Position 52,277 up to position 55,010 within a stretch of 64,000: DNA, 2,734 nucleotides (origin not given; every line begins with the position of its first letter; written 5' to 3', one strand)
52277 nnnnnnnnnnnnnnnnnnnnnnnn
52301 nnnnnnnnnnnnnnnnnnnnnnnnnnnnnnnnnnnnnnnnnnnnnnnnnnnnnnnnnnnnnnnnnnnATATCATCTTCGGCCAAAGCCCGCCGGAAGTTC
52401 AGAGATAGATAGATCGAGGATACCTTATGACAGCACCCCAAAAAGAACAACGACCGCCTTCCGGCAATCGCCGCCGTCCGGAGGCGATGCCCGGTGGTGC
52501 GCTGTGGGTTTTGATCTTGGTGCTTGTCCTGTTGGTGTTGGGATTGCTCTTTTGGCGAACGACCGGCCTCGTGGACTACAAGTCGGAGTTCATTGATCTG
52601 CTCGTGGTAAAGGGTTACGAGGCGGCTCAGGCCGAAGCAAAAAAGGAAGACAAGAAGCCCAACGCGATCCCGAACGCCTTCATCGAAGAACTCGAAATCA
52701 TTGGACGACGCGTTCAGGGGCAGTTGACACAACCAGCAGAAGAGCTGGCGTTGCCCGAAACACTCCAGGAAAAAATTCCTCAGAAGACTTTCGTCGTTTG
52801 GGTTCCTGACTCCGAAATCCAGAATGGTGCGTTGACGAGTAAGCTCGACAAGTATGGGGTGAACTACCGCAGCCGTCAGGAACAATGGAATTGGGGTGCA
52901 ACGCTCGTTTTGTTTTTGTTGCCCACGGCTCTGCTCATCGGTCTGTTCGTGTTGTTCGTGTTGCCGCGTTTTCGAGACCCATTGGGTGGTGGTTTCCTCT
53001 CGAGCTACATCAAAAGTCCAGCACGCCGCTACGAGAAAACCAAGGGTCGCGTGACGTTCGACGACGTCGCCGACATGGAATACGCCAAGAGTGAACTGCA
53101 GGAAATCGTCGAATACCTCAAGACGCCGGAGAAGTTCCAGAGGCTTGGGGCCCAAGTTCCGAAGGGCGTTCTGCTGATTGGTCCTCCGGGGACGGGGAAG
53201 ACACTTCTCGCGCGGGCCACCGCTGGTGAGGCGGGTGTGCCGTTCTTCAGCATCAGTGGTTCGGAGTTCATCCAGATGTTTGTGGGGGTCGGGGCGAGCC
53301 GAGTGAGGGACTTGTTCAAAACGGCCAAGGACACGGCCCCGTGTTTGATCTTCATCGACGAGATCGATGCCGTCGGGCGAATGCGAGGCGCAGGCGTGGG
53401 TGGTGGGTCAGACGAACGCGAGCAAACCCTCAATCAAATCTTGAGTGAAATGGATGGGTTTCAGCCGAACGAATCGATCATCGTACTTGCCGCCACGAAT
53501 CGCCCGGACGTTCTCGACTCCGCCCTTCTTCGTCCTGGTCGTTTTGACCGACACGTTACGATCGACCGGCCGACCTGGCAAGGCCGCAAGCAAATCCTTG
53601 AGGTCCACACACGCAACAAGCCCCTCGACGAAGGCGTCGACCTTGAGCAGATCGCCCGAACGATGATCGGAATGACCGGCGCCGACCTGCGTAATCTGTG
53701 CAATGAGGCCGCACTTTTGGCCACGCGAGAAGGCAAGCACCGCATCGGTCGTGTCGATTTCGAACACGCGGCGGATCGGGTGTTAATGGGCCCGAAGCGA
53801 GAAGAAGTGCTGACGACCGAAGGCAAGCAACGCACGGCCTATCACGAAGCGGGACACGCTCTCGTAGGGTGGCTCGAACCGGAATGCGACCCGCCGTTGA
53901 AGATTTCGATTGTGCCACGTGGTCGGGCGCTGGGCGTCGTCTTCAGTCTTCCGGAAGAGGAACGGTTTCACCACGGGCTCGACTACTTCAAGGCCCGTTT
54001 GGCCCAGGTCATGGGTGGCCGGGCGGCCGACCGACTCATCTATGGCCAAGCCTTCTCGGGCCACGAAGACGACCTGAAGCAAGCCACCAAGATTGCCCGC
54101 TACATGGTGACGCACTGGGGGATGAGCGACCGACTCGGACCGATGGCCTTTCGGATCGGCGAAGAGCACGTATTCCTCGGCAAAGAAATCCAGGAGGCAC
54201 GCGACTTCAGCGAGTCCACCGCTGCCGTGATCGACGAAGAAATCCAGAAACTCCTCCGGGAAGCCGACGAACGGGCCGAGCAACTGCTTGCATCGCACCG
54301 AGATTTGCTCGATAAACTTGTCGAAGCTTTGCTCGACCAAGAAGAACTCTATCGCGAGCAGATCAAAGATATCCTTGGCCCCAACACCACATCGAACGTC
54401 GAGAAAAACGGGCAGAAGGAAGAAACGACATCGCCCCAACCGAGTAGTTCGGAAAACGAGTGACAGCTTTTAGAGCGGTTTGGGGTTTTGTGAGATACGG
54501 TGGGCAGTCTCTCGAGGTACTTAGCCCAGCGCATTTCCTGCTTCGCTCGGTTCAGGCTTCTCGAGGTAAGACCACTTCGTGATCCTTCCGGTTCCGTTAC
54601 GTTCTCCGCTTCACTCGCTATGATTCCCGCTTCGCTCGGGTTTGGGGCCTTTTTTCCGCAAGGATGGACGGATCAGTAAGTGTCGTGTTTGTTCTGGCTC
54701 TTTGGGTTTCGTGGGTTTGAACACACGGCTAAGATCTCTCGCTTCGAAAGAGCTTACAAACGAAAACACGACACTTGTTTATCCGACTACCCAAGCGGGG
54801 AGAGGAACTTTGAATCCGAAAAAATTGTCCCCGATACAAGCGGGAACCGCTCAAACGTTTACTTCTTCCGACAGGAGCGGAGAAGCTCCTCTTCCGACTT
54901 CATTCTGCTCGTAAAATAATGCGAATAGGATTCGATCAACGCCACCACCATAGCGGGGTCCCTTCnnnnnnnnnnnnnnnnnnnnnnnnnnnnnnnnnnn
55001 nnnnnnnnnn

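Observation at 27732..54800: A ~130-nt structured intergenic repeat in three same-strand copies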

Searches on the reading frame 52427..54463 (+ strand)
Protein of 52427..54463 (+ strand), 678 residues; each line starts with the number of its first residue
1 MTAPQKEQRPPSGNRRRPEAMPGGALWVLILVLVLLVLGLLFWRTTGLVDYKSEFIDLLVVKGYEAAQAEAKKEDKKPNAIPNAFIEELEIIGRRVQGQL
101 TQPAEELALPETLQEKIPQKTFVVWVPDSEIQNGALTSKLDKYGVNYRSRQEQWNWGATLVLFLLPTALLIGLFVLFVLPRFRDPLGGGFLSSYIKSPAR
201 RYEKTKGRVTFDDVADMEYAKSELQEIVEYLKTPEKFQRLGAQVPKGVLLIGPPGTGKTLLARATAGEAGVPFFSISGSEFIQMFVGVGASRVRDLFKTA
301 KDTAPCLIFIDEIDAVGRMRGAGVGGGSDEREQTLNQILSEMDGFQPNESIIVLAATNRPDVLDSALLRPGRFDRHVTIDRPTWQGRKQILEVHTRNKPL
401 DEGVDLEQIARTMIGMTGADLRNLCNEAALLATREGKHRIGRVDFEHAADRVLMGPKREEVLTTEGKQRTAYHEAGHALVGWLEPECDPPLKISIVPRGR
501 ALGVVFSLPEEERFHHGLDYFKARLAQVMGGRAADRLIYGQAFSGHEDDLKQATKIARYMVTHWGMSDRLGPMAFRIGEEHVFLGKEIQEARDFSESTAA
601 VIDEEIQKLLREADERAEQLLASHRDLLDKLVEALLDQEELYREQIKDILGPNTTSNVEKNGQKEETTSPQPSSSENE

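Call 14: find_encoding_contigs(protein=window:52427-54463:+, flank=10000, max_places=10)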
Protein window:52427-54463:+ (678 aa): no gene with exactly this product is on record in the collection.

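Call 15: search_protein_families(library=pfam, proteins=[window:52427-54463:+])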
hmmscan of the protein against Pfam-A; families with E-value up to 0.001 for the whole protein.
window:52427-54463:+ (678 aa): 6 families
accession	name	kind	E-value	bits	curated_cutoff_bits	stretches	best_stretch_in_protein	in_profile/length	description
PF01434.24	Peptidase_M41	-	4.6e-62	209.7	29.9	1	461-649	2-191/191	Peptidase family M41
PF00004.35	AAA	-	8.5e-45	152.8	21.2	1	248-380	1-130/131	ATPase family associated with various cellular activities (AAA)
PF17862.7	AAA_lid_3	-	3.4e-13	49.3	27.2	1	404-446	2-44/45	AAA+ lid domain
PF13191.12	AAA_16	-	0.00013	23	32.6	0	237-267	16-46/167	AAA ATPase domain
PF07728.20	AAA_5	-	0.0002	21.8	22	0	247-317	1-79/139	AAA domain (dynein-related subfamily)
PF06068.19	TIP49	-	0.00023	20.9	23.8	1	246-282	51-89/347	TIP49 P-loop domain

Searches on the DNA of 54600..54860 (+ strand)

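Call 26: search_rna_families(source=window, start=54600, end=54860, threshold=evalue, max_evalue=10, show_alignments=2)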
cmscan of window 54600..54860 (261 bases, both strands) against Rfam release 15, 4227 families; matches with E-value up to 10: 3.
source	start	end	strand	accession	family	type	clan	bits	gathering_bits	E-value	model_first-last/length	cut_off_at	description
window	54662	54792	+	RF03879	mir-2831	Gene; miRNA;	-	24.6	90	0.0074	1-75/75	no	mir-2831 microRNA precursor family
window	54702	54824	-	RF00410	SNORA2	Gene; snRNA; snoRNA; HACA-box;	CL00021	17.2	70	1.1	1-137/137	no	Small nucleolar RNA SNORA2/SNORA34 family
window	54634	54660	-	RF01130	sR46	Gene; snRNA; snoRNA; CD-box;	-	10.5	50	4.9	1-56/56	no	Small nucleolar RNA sR46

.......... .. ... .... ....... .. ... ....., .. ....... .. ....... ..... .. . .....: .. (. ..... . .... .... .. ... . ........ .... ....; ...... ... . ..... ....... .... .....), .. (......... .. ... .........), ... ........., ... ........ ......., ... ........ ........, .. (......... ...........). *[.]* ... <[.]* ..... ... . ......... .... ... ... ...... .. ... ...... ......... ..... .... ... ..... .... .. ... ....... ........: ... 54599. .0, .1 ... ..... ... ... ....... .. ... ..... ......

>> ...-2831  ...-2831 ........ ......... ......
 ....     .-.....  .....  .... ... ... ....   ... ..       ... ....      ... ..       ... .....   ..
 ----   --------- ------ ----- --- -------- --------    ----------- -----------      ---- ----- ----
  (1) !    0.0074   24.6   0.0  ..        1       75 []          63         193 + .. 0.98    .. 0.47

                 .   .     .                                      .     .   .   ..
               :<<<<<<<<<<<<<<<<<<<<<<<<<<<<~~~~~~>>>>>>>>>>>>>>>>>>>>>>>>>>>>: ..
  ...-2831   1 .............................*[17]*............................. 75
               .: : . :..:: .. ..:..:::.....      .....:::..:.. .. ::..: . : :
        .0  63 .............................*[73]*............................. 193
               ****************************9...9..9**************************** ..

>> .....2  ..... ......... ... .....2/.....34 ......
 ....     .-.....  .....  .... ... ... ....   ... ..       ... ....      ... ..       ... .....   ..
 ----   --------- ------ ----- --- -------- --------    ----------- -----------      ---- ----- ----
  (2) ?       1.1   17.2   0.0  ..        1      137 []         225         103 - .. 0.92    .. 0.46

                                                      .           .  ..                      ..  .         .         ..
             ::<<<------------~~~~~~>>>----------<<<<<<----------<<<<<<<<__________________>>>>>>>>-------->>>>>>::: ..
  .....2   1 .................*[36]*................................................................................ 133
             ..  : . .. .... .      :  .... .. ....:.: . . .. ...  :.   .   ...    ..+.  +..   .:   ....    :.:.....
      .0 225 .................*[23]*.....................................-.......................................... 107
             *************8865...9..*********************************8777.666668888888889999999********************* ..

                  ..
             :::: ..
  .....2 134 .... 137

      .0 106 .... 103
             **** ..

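Call 49: search_dna_similar(query=window:54655-54815:+, collection=plasmids, mode=distant, max_evalue=0.01)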
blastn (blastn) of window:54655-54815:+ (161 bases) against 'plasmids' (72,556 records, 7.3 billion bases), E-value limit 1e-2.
No match.

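Call 50: search_dna_similar(query=window:54655-54815:+, collection=phages, mode=distant, max_evalue=0.01)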
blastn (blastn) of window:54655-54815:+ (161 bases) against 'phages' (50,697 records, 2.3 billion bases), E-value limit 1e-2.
No match.

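Call 88: search_dna_similar(query=window:54655-54815:+, collection=ecoli_genomes, mode=distant, max_evalue=0.01, max_rows=5)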
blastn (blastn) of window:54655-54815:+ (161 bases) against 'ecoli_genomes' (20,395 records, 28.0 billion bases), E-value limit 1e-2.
No match.
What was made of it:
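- On ERIC: No blastn match in 5,426 E. coli genomes (call 88).
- Closest known: ERIC / IRU elements of Enterobacteriaceae and Vibrionaceae. Different: No sequence similarity: blastn against 5,426 E. coli genomes found nothing (call 88).
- No match in plasmids, phages or E. coli (calls 49, 50, 88).
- Tried and rejected: Plasmids, phages and E. coli genomes gave no blastn match (calls 49, 50, 88).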
